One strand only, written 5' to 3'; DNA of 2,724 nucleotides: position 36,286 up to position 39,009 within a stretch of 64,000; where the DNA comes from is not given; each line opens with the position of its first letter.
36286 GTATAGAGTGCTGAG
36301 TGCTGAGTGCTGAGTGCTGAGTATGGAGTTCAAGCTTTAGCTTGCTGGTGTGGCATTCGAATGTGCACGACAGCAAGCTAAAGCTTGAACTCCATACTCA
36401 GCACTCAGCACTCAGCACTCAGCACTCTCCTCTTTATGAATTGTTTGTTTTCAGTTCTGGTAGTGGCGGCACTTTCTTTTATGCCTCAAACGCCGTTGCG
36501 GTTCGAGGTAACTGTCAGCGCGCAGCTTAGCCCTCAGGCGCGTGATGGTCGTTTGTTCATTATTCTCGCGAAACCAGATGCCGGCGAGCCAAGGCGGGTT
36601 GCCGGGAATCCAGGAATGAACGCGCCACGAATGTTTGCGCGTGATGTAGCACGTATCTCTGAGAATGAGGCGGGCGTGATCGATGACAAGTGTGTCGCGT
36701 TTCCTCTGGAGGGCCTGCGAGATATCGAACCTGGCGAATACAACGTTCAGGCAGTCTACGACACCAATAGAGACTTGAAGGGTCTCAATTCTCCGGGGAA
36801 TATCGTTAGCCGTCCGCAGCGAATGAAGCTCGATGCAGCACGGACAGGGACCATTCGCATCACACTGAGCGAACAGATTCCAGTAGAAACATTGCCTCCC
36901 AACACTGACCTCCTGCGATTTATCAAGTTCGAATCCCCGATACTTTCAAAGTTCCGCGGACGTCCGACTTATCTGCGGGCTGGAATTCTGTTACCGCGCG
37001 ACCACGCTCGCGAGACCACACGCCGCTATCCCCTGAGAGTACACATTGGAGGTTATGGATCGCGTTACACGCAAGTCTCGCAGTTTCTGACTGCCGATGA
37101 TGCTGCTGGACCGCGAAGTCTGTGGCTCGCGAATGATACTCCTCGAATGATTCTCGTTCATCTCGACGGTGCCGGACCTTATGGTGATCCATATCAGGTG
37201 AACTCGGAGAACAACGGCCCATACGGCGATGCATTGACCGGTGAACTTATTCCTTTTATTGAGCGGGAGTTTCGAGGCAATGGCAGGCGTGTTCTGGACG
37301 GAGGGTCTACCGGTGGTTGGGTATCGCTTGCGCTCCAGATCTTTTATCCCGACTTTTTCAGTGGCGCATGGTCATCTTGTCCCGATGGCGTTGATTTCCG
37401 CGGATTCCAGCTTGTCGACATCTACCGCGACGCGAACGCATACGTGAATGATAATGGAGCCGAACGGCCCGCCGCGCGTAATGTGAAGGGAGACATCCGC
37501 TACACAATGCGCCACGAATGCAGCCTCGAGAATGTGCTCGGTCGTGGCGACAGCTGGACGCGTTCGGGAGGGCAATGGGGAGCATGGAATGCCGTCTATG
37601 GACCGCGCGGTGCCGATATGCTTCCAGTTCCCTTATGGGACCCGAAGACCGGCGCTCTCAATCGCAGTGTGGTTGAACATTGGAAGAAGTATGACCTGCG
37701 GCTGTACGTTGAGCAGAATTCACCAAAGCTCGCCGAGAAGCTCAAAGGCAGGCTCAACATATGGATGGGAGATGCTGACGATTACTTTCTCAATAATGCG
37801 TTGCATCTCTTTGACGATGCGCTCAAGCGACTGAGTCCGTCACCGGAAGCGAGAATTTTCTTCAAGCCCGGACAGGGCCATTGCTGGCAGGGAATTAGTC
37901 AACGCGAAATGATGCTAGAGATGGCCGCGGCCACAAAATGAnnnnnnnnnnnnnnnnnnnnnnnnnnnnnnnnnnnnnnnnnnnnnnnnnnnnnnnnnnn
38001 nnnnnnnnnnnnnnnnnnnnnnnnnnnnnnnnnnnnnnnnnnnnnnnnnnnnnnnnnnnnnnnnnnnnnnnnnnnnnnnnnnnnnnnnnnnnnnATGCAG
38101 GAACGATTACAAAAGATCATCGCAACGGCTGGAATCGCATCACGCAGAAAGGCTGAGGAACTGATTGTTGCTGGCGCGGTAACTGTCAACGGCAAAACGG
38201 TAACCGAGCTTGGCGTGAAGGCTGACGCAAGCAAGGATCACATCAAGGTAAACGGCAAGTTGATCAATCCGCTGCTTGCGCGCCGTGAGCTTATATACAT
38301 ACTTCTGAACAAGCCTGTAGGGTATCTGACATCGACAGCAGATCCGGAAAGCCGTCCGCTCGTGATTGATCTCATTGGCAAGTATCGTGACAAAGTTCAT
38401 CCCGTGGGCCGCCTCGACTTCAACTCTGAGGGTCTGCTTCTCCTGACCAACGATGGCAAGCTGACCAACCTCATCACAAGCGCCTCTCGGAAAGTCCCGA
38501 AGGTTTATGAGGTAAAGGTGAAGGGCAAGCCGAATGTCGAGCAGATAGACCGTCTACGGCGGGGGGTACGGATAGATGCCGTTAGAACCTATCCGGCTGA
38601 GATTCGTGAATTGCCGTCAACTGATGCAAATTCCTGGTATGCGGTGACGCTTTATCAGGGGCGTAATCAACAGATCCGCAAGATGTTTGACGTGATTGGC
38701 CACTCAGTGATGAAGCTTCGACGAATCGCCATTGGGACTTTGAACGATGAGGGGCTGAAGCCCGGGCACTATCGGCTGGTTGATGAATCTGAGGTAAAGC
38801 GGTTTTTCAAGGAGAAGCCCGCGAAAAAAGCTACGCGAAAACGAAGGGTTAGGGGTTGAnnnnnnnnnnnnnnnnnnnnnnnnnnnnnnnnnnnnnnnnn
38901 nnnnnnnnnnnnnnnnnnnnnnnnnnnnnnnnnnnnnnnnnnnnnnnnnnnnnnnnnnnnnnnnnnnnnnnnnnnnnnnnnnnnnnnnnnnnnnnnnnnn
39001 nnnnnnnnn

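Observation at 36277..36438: Elements fill the whole gap between a stop codon and the next start codon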

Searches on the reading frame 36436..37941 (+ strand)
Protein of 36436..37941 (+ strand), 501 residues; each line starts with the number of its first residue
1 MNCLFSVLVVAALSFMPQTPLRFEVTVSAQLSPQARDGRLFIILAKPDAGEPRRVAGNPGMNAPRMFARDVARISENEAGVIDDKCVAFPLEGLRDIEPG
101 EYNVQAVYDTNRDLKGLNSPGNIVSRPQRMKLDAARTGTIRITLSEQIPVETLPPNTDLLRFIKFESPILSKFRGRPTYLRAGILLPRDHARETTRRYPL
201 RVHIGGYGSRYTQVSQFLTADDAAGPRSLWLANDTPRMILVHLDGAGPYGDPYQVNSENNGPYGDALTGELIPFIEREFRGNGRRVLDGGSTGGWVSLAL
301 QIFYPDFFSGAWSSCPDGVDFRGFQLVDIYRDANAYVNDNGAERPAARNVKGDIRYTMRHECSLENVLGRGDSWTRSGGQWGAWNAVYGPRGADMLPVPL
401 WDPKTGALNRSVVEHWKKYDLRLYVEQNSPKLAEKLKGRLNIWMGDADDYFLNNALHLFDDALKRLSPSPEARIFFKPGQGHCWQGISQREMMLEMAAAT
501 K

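Call 17: search_protein_families(library=pfam, proteins=[window:36436-37941:+], max_evalue=0.00001)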
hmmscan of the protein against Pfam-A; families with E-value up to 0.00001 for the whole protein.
window:36436-37941:+ (501 aa): 1 family
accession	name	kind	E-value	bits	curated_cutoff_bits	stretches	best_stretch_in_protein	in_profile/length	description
PF00756.26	Esterase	-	2.2e-06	28.1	22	1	257-314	88-146/251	Putative esterase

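Call 21: find_homologous_proteins(query=window:36436-37941:+, max_evalue=1e-30)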
Query window:36436-37941:+ (501 aa): 7328 proteins with E <= 1e-30 among 8000 candidates; the best 120 are listed.
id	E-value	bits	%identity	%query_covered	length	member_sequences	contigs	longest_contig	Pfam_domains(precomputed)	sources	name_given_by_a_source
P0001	0.0e+0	1046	88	100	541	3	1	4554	PF00756.27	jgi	jgi:Putative esterase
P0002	2.7e-296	1001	84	100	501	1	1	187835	PF00756.27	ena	-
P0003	6.8e-232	789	68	96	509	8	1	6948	PF00756.27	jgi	-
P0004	1.8e-228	778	66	99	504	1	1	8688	PF00756.27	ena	-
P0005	2.3e-223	761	66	96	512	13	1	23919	PF00756.27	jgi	jgi:hypothetical protein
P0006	3.9e-223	760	64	100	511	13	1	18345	PF00756.27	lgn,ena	-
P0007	5.1e-220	750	63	99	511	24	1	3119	PF00756.27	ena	-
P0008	6.9e-218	743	64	96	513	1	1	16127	PF00756.27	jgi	jgi:hypothetical protein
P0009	2.3e-217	741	61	100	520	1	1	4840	PF00756.27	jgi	jgi:hypothetical protein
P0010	1.1e-216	739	63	96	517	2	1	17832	PF00756.27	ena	-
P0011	2.6e-216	738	61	100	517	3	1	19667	PF00756.27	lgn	-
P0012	1.1e-214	732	63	96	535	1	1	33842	PF00756.27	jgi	jgi:hypothetical protein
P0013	1.4e-213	729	63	96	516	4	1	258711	PF00756.27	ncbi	-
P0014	2.2e-206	705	63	96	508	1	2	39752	PF00756.27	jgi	jgi:S-formylglutathione hydrolase FrmB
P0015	6.1e-206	703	62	97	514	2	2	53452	PF00756.27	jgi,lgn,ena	-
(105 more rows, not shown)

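Call 22: find_encoding_contigs(protein=P0002, flank=10000, max_places=3)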
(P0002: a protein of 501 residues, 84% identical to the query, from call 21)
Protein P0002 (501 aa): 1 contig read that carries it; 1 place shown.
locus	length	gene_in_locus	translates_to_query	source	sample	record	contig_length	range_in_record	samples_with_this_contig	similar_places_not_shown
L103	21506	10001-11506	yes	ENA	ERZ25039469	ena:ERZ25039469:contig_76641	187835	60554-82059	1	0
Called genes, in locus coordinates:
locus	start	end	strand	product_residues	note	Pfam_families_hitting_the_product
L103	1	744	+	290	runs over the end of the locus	-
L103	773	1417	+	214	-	-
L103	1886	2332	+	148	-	-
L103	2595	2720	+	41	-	-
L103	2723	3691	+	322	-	PF00144:Beta-lactamase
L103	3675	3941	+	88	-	-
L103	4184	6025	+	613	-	PF02574:S-methyl_trans, PF02219:MTHFR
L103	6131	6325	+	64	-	-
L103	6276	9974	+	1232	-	PF02574:S-methyl_trans, PF00809:Pterin_bind, PF02607:B12-binding_2, PF02310:B12-binding, PF02965:Met_synt_B12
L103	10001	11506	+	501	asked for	PF00756:Esterase (weak)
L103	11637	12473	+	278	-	PF01479:S4, PF00849:PseudoU_synth_2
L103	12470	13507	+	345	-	PF02401:LYTB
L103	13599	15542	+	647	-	PF21710:Spt6_S1 (faint), PF23835:DUF7205 (faint), PF00575:S1, PF00575:S1, PF23459:S1_RRP5, PF00575:S1, PF23459:S1_RRP5, PF00575:S1, +1 more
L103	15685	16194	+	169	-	PF00574:CLP_protease (weak), PF25145:NfeD1b_N, PF01343:Peptidase_S49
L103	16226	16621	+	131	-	PF01343:Peptidase_S49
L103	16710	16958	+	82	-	PF00216:Bac_DNA_binding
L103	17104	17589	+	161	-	PF11969:DcpS_C, PF01230:HIT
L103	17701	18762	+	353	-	PF13620:CarboxypepD_reg (weak), PF13371:TPR_9 (faint), PF13428:TPR_14 (faint), PF00515:TPR_1 (faint), PF07719:TPR_2 (faint), PF14559:TPR_19 (weak), PF13424:TPR_12 (weak), PF13414:TPR_11 (weak), +3 more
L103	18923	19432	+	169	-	-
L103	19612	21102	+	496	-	-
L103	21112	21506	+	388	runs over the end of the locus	PF27098:Rv0959_3rd, PF13519:VWA_2 (weak)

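Call 23: find_encoding_contigs(protein=P0001, flank=10000, max_places=3)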
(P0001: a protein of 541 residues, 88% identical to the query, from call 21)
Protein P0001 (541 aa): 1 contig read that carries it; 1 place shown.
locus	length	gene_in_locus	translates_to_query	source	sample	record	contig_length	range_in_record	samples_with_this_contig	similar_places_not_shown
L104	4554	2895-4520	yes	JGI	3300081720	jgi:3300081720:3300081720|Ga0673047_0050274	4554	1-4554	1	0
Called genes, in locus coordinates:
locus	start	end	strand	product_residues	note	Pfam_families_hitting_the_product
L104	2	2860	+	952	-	?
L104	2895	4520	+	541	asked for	PF00756:Esterase (weak)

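Call 28: find_encoding_contigs(protein=P0005, flank=8000, max_places=2)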
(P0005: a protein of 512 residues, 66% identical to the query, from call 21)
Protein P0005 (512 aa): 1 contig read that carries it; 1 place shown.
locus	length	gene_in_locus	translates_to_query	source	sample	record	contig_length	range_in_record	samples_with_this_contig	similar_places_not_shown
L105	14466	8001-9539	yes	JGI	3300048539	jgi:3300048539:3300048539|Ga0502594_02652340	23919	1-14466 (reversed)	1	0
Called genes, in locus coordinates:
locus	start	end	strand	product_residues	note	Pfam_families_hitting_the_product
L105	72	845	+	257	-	PF04405:ScdA_N, PF01814:Hemerythrin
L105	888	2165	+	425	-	PF07690:MFS_1, PF05978:UNC-93 (weak), PF03137:OATP, PF07690:MFS_1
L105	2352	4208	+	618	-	PF02574:S-methyl_trans, PF02219:MTHFR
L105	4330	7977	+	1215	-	PF02574:S-methyl_trans, PF00809:Pterin_bind, PF02607:B12-binding_2, PF02310:B12-binding, PF02965:Met_synt_B12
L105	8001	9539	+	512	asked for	PF00756:Esterase (weak)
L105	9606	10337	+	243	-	PF01479:S4, PF22421:SYY_C-terminal (faint), PF00849:PseudoU_synth_2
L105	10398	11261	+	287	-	PF02401:LYTB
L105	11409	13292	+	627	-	PF13509:S1_2 (faint), PF00575:S1 (weak), PF21710:Spt6_S1 (faint), PF00575:S1, PF23459:S1_RRP5, PF00575:S1, PF23459:S1_RRP5 (weak), PF00575:S1, +2 more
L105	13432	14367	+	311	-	PF00574:CLP_protease (weak), PF25145:NfeD1b_N, PF01343:Peptidase_S49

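Call 29: find_encoding_contigs(protein=P0006, flank=8000, max_places=2)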
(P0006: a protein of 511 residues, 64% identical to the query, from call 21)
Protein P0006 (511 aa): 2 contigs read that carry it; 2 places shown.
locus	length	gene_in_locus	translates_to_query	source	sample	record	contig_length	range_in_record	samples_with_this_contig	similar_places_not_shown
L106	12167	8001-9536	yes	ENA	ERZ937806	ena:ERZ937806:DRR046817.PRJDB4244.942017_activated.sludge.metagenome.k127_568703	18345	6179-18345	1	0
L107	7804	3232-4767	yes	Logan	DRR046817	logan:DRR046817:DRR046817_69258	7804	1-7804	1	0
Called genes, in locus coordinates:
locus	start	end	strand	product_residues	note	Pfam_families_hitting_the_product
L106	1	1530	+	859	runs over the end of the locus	PF12704:MacB_PCD, PF02687:FtsX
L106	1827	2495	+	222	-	-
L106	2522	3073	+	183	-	PF00293:NUDIX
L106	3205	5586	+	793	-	PF09371:Tex_N, PF22706:Tex_central_region, PF14639:YqgF, PF16921:Tex_YqgF, PF14635:HHH_7 (weak), PF12836:HHH_3, PF17674:HHH_9, PF00575:S1, +2 more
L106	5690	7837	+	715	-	PF05448:AXE1 (weak)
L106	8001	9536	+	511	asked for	PF00756:Esterase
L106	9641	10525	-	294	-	PF11231:DUF3034 (weak)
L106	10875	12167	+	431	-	?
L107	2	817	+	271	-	?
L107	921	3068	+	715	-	PF05448:AXE1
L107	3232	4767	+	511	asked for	PF00756:Esterase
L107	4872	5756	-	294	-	PF11231:DUF3034 (weak)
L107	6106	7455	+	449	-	PF00557:Peptidase_M24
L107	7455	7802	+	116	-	?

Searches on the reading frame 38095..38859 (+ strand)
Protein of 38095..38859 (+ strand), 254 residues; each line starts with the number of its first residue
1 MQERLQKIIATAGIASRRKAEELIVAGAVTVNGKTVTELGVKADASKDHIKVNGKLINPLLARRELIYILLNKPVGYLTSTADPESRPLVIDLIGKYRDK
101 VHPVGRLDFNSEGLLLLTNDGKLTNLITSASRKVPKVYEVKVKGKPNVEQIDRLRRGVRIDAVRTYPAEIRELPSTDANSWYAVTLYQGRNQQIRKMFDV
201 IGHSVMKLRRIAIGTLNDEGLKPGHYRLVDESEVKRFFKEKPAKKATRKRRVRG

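Call 17: search_protein_families(library=pfam, proteins=[window:38095-38859:+], max_evalue=0.00001)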
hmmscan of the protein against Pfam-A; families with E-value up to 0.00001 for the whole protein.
window:38095-38859:+ (254 aa): 2 families
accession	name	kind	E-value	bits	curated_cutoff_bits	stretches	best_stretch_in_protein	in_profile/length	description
PF00849.27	PseudoU_synth_2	-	1.9e-19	70.8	26.8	1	68-198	2-150/152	RNA pseudouridylate synthase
PF01479.30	S4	-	1.8e-13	50.5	22.8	1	3-42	1-41/48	S4 domain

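Call 19: find_encoding_contigs(protein=window:38095-38859:+, flank=6000, max_places=10)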
Protein window:38095-38859:+ (254 aa): no gene with exactly this product is on record in the collection.
